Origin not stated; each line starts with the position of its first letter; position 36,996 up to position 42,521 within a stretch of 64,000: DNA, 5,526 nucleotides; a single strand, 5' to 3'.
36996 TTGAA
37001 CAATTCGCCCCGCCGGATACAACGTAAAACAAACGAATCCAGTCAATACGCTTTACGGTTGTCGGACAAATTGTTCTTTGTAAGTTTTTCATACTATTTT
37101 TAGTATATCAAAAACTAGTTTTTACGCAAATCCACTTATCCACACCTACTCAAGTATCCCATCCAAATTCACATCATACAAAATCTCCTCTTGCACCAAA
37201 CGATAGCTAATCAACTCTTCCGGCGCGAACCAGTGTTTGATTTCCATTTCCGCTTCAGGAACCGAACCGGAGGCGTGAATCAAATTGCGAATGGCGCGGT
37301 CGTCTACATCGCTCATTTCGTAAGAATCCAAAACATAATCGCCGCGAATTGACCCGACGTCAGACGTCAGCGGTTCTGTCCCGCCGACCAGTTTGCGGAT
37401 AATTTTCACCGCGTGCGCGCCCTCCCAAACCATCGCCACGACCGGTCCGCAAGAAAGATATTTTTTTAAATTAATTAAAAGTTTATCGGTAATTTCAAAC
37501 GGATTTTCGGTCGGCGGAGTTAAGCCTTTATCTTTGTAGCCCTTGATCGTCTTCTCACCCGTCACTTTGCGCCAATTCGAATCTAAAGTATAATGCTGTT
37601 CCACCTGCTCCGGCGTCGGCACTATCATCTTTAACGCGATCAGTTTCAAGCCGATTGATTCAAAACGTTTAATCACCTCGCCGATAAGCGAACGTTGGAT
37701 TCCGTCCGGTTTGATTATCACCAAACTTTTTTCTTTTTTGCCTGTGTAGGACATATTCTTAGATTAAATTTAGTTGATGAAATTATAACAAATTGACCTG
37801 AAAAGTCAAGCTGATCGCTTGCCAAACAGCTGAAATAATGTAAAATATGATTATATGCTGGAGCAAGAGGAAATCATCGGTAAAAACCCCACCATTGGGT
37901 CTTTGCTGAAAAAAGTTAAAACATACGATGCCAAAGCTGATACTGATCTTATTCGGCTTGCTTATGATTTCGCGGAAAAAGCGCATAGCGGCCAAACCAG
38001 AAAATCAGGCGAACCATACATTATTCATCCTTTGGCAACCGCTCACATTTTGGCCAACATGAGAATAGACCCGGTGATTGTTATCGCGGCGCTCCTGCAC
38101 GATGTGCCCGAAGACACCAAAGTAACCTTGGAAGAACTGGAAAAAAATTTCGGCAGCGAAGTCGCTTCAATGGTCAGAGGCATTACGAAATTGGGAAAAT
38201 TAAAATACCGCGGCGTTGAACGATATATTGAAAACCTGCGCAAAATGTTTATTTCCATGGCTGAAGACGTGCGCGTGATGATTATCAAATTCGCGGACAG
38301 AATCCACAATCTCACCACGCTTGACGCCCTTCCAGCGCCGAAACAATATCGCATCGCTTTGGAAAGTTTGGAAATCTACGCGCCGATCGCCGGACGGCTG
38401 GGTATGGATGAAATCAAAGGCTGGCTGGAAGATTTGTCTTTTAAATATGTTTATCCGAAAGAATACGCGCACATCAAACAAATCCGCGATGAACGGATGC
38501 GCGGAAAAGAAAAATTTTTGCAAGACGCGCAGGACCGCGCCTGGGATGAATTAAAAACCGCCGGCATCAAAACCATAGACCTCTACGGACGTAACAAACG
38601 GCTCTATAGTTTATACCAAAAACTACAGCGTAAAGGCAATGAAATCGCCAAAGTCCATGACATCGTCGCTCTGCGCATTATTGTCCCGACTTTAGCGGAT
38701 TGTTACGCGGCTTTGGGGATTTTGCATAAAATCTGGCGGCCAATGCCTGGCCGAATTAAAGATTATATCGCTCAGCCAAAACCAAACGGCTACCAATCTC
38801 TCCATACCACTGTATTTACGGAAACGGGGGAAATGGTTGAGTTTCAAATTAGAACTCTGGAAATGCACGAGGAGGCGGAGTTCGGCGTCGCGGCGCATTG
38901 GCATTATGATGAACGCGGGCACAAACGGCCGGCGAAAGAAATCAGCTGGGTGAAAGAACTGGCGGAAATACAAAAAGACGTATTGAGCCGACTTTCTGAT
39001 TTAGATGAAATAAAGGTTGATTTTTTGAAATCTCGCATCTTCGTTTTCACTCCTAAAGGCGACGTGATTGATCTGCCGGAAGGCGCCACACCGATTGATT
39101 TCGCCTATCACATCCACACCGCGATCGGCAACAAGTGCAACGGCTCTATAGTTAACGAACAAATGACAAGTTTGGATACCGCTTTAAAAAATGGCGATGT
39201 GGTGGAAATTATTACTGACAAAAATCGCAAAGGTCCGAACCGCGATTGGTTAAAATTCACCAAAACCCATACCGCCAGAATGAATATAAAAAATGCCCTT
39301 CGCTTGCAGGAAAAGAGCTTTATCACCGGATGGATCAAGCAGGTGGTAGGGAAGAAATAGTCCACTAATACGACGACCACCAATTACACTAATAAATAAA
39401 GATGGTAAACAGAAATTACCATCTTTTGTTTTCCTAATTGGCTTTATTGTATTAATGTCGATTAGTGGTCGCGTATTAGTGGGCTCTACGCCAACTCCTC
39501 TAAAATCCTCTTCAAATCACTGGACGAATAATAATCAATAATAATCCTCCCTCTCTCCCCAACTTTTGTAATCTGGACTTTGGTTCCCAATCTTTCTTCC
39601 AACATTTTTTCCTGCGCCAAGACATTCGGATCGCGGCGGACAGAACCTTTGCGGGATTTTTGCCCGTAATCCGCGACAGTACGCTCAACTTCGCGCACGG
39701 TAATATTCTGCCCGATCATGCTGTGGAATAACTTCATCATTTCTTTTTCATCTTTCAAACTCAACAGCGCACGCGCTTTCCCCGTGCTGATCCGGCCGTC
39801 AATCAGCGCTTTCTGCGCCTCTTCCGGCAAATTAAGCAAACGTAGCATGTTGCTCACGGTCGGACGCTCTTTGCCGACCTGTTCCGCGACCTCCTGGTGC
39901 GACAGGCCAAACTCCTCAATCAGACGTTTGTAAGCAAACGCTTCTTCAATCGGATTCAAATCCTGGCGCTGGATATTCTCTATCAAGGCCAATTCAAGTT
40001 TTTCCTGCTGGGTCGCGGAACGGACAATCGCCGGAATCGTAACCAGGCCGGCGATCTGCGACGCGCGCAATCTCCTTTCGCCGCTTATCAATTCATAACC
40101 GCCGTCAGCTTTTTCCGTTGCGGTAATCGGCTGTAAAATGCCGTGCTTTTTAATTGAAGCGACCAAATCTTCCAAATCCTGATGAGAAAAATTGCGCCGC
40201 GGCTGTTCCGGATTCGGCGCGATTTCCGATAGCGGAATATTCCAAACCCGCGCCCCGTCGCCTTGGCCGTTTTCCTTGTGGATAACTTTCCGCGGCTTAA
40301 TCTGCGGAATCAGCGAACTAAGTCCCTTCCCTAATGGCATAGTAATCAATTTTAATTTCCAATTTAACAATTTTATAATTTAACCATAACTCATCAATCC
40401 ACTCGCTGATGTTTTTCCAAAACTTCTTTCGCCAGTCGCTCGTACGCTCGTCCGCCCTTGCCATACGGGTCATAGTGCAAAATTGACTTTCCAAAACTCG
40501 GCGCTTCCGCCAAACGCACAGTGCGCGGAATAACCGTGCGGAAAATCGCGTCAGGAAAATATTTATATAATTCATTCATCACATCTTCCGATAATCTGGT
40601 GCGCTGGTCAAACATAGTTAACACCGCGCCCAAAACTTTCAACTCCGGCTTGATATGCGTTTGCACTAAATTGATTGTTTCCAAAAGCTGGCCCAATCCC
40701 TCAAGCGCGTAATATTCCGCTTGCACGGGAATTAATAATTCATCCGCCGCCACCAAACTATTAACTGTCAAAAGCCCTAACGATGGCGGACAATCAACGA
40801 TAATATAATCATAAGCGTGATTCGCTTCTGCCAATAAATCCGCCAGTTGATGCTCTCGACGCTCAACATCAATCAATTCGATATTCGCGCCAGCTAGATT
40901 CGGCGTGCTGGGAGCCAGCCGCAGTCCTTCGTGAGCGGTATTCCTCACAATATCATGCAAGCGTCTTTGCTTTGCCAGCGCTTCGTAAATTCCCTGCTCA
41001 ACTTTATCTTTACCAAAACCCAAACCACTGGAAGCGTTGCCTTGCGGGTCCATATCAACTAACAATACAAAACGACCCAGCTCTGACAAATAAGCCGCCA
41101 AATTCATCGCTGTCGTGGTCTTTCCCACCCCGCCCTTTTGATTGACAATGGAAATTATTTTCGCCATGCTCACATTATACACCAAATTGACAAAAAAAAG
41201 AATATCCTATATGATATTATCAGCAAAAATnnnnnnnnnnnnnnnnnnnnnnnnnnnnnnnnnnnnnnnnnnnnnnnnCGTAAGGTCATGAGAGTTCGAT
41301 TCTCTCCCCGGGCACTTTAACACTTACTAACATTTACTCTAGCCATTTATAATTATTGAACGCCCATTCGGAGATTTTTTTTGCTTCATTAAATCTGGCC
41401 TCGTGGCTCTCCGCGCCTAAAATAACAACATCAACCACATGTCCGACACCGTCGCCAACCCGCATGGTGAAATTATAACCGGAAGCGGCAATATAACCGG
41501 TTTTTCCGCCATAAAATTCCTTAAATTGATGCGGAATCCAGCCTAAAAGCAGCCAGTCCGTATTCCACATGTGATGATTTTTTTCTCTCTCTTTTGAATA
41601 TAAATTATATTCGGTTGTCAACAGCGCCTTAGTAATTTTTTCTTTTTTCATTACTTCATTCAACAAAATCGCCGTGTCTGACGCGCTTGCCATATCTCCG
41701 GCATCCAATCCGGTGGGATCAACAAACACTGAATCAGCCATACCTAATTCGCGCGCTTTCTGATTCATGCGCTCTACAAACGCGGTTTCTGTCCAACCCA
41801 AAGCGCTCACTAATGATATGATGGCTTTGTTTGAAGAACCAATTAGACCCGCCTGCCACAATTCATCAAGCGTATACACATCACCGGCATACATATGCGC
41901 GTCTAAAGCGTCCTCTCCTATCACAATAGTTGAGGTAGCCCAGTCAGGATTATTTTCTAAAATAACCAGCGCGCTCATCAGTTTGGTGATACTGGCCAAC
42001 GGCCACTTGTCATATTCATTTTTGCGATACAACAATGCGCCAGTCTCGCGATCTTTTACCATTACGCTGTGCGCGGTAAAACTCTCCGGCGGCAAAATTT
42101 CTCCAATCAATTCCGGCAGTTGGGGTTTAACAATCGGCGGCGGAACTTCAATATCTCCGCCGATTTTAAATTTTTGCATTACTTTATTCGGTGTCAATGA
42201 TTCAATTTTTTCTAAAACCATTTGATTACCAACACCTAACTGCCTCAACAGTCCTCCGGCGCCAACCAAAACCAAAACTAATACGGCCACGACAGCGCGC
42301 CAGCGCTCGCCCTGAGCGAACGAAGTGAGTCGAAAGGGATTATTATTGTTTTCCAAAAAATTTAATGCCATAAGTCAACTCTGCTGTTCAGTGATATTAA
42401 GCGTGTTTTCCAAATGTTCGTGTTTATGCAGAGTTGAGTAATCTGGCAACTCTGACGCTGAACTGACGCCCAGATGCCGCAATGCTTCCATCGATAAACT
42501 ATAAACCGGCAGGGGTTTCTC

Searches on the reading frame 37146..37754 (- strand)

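Call 89: search_protein_families(library=pfam, proteins=[window:37146-37754:-], max_evalue=0.0001)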
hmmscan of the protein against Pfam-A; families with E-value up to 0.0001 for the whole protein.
window:37146-37754:- (202 aa): 1 family
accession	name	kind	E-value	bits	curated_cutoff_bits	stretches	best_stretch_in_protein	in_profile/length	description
PF00334.24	NDK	-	9.6e-36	123.1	27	2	95-180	59-134/135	Nucleoside diphosphate kinase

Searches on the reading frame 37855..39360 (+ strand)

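Call 48: search_protein_families(library=pfam, proteins=[window:37855-39360:+], max_evalue=0.00001)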
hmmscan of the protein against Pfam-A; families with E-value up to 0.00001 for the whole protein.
window:37855-39360:+ (501 aa): 4 families
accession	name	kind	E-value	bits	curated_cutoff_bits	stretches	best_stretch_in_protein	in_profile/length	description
PF13328.12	HD_4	-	1.7e-45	155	27.2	1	36-184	1-155/156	HD domain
PF04607.23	RelA_SpoT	-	3.1e-41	140.6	27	1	245-354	1-111/113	Region found in RelA / SpoT proteins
PF02824.27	TGS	-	2e-23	82.6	22.2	1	395-454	1-60/60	TGS domain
PF01966.28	HD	-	6.5e-10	39.7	22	1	55-152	1-115/116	HD domain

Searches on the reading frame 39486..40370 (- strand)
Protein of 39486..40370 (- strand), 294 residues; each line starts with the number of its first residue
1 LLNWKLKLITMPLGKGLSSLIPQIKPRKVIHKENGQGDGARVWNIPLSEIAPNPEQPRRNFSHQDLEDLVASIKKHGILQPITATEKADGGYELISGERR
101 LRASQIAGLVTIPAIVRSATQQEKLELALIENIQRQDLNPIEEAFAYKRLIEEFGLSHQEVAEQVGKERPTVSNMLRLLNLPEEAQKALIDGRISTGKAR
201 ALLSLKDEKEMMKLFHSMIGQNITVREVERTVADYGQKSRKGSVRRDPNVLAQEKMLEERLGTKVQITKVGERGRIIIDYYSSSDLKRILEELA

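Call 89: search_protein_families(library=pfam, proteins=[window:39486-40370:-], max_evalue=0.0001)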
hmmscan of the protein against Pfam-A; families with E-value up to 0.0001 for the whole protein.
window:39486-40370:- (294 aa): 3 families
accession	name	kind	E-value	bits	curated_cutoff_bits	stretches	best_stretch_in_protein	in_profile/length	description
PF17762.8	HTH_ParB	-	5.3e-37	126.5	22.6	1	136-234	1-99/102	ParB HTH domain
PF02195.25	ParB_N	-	1.3e-30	105.7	26.3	1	42-134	3-95/95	ParB N-terminal domain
PF23552.2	ParB_C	-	9.2e-09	35.1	23.8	1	246-293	1-49/50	ParB dimerisation domain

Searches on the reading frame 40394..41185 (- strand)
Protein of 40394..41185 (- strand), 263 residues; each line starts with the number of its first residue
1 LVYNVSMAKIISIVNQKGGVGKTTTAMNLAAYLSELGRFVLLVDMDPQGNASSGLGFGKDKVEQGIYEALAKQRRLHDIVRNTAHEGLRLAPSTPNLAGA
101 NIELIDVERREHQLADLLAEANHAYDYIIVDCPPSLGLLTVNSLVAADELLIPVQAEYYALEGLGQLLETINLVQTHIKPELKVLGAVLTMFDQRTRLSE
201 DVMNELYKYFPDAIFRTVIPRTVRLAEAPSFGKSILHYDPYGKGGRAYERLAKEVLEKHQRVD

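Call 89: search_protein_families(library=pfam, proteins=[window:40394-41185:-], max_evalue=0.0001)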
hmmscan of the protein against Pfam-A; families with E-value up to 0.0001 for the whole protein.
window:40394-41185:- (263 aa): 7 families
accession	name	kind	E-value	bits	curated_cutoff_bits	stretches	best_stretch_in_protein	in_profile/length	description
PF13614.12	AAA_31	-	2.8e-64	216.7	27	1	8-184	1-177/177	AAA domain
PF01656.29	CbiA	-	2.1e-29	102.4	25.4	1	11-235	1-125/125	CobQ/CobB/MinD/ParA nucleotide binding domain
PF09140.17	MipZ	-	7.9e-12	45.5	20.7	1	10-48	2-40/262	ATPase MipZ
PF10609.15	ParA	-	4.5e-11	43.1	27.1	1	8-153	3-142/246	NUBPL iron-transfer P-loop NTPase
PF06564.18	CBP_BcsQ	-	6.4e-10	39.4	21.3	1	10-244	3-222/234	Cellulose biosynthesis protein BcsQ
PF02374.21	ArsA_ATPase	-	4.8e-08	33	24.3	1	13-53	5-45/305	Anion-transporting ATPase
PF00142.24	Fer4_NifH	-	5e-08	33.2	25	1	15-75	6-64/271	4Fe-4S iron sulfur cluster binding proteins, NifH/frxC family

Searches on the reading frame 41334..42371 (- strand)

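Call 89: search_protein_families(library=pfam, proteins=[window:41334-42371:-], max_evalue=0.0001)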
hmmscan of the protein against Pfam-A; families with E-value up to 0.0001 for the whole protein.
window:41334-42371:- (345 aa): 2 families
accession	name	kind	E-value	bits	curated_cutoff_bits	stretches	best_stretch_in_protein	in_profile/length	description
PF00768.25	Peptidase_S11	-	3.6e-37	128.5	27.6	1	97-320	9-237/239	D-alanyl-D-alanine carboxypeptidase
PF13354.11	Beta-lactamase2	-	4.4e-05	23.4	22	1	102-245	1-151/214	Beta-lactamase enzyme family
